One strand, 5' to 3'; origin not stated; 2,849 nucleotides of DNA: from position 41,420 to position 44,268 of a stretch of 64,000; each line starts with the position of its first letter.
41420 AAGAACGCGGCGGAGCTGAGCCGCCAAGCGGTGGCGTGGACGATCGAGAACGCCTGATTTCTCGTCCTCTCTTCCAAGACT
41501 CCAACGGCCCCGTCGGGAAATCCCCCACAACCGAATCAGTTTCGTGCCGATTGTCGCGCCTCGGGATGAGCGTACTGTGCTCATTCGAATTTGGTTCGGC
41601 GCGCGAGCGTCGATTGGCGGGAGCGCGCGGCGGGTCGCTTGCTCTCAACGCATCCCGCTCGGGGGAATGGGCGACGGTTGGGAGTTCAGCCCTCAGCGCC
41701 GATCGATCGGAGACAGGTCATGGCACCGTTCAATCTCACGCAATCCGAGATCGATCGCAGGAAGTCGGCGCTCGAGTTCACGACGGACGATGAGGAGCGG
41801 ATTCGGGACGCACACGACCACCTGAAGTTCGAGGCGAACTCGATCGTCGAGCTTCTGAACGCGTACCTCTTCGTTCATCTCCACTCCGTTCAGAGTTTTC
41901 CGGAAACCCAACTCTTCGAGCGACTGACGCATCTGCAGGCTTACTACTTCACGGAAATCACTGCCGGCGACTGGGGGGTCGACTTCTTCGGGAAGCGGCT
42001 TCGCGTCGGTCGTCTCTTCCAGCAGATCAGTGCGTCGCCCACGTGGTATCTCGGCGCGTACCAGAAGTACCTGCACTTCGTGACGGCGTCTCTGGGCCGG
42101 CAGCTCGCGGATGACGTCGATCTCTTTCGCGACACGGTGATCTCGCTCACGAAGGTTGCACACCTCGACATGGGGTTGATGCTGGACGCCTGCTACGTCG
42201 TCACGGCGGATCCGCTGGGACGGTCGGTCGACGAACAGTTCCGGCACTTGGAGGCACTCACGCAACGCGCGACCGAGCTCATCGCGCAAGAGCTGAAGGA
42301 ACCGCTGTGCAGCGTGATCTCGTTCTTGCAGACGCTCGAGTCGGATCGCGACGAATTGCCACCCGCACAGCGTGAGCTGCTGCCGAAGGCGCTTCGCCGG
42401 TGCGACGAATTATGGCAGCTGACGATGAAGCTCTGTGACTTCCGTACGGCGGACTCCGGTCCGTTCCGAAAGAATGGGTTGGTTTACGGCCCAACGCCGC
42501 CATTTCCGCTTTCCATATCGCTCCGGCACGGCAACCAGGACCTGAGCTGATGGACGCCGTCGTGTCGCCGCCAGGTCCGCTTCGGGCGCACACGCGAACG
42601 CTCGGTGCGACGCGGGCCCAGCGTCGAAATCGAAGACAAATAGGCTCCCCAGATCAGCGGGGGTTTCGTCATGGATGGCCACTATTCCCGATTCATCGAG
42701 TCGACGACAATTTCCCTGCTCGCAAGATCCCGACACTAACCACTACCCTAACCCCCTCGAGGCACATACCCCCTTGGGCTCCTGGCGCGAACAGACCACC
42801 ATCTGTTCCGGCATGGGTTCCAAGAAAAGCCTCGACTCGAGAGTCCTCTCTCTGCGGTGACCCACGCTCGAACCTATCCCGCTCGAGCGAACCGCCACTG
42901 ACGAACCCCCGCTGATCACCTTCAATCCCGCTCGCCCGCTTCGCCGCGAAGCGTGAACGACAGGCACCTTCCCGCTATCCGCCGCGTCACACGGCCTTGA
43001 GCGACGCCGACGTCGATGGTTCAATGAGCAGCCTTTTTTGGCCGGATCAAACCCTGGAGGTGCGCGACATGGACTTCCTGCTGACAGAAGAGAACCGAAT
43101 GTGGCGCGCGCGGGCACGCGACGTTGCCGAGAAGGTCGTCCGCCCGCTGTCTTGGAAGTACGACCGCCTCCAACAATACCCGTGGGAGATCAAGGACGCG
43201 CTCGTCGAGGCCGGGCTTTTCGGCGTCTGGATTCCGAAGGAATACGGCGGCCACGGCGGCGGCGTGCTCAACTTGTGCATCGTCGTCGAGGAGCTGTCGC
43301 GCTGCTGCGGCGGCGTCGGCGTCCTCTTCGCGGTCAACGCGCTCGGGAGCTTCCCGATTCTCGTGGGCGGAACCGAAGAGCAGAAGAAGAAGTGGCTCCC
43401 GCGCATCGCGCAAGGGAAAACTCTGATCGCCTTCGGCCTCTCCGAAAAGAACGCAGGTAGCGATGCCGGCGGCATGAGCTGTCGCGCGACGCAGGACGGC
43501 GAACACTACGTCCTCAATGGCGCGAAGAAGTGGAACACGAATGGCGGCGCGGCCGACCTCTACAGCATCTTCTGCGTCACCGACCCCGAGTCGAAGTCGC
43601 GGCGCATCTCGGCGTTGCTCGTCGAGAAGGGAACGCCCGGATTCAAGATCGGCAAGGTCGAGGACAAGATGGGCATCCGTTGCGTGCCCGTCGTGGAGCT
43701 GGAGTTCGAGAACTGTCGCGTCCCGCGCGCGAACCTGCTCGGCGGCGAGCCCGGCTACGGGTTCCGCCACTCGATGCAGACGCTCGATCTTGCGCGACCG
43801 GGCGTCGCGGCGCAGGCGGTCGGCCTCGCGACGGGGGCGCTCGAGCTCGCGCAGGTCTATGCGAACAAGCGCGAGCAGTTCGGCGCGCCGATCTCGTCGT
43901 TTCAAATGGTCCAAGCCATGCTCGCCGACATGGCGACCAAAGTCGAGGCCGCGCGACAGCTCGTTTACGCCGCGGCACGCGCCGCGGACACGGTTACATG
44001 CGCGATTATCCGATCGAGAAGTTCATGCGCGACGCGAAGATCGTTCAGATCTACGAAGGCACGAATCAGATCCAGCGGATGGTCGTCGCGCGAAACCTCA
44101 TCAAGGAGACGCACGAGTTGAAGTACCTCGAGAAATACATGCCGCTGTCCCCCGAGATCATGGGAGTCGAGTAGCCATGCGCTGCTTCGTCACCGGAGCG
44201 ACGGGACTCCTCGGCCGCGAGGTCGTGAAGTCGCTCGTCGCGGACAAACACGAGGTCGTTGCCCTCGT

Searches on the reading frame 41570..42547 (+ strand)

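Call 38: search_protein_families(library=pfam, proteins=[window:41570-42547:+], max_evalue=0.00001)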
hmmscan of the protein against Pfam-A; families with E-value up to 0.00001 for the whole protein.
window:41570-42547:+ (326 aa): 2 families
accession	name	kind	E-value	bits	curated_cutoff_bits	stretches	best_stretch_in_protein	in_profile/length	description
PF11563.14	Protoglobin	-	1.5e-20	74.2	25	1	58-207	2-151/158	Protoglobin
PF00512.31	HisKA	-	1e-06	29.1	26.9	1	238-297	9-66/66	His Kinase A (phospho-acceptor) domain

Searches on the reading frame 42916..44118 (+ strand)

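Call 38: search_protein_families(library=pfam, proteins=[window:42916-44118:+], max_evalue=0.00001)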
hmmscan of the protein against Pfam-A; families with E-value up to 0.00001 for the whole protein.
window:42916-44118:+ (401 aa): 4 families
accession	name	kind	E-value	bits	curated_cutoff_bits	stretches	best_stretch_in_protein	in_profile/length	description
PF02771.21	Acyl-CoA_dh_N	-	1.2e-32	113.1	22.9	1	57-168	1-113/113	Acyl-CoA dehydrogenase, N-terminal domain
PF02770.24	Acyl-CoA_dh_M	-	1.8e-24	86.1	33.3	1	172-267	1-97/97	Acyl-CoA dehydrogenase, middle domain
PF00441.29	Acyl-CoA_dh_1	-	1.1e-20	74.7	22.4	1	281-359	2-80/150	Acyl-CoA dehydrogenase, C-terminal domain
PF08028.16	Acyl-CoA_dh_2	-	4.5e-11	43.6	22.7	1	297-391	3-109/134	Acyl-CoA dehydrogenase, C-terminal domain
